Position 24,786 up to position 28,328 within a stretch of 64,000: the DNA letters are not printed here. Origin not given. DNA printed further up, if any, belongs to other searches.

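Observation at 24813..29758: Orphan three-gene operon (LamG-LamG-TM-transglutaminase-like giant protein plus two unknown partners) in the accessory patch downstream of hldD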

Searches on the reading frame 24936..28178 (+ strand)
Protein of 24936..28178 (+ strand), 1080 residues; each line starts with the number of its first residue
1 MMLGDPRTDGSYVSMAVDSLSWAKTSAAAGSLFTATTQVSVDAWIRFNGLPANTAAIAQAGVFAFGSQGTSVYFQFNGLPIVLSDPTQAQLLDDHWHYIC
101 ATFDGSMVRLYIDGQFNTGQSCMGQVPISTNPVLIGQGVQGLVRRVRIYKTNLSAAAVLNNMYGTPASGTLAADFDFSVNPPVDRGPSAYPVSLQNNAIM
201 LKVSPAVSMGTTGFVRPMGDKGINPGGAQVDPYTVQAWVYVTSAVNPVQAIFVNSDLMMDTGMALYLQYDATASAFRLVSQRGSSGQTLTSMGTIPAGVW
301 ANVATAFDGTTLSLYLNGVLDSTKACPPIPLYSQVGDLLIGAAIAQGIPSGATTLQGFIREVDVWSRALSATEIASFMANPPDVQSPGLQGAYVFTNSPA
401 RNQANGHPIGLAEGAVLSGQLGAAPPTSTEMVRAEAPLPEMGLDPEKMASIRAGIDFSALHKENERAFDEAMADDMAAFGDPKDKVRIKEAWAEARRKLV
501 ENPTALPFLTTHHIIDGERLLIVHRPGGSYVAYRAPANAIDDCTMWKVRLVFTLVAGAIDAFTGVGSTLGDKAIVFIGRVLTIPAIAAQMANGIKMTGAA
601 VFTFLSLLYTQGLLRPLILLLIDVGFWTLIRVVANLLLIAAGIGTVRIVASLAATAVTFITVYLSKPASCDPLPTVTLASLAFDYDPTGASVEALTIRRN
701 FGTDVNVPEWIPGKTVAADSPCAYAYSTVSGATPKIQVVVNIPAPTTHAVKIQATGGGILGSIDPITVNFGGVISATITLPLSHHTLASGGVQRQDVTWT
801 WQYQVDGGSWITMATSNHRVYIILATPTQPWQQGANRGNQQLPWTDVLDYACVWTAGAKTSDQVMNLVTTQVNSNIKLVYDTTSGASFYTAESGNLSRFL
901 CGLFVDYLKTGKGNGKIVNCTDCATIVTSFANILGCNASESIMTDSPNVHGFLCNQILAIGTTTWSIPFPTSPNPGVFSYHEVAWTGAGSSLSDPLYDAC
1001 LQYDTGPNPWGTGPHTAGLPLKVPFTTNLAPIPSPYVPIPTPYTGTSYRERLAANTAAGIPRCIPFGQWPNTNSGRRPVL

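Call 3: search_protein_families(library=pfam, proteins=[window:24936-28178:+], max_evalue=1)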
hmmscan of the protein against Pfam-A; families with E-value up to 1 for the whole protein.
window:24936-28178:+ (1080 aa): 2 families
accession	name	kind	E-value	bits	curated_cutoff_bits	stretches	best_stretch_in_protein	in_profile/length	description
PF13385.13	Laminin_G_3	-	1.7e-40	139.1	27.6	2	231-375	17-151/151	Concanavalin A-like lectin/glucanases superfamily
PF02210.31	Laminin_G_2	-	0.00071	20.5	22.9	1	74-136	34-97/126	Laminin G domain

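Call 4: search_protein_families(library=ncbifam, proteins=[window:24936-28178:+], max_evalue=1)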
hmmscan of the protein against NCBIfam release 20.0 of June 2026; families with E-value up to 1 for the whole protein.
window:24936-28178:+ (1080 aa): 1 family
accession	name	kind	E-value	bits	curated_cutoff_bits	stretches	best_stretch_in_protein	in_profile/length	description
NF052521.1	TafC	equivalog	0.027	13.6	410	1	87-158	275-356/373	TafC family fimbrial protein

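Call 5: search_protein_families(library=padloc, proteins=[window:24936-28178:+], max_evalue=1)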
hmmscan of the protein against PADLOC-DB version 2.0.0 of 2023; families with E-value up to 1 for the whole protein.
window:24936-28178:+ (1080 aa): 0 families

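Call 6: search_solved_structures(query=window:24936-28178:+, max_evalue=1)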
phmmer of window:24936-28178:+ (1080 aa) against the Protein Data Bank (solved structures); distinct sequences matched with E-value up to 1: 3.
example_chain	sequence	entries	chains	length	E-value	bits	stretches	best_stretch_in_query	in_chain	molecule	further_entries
4qvs_A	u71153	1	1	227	0.00012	23.5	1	262-377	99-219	S-layer domain-containing protein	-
3h5l_A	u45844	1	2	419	0.023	16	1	207-300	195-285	putative Branched-chain amino acid ABC transporter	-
8sl1_A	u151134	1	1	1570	0.45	11.7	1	231-342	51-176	Pappalysin-2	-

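Call 80: search_protein_families(library=phrogs, proteins=[window:24936-28178:+], max_evalue=0.01)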
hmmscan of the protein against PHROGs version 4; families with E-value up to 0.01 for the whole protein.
window:24936-28178:+ (1080 aa): 3 families
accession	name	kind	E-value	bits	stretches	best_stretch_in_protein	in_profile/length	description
phrog_8510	-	head and packaging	1.3e-15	57.2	2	231-375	1193-1336/1348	virion structural protein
phrog_24074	-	unknown function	3.1e-12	46.6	1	232-324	483-572/892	-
phrog_38322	-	unknown function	2.8e-06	27.5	1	230-363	354-484/506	-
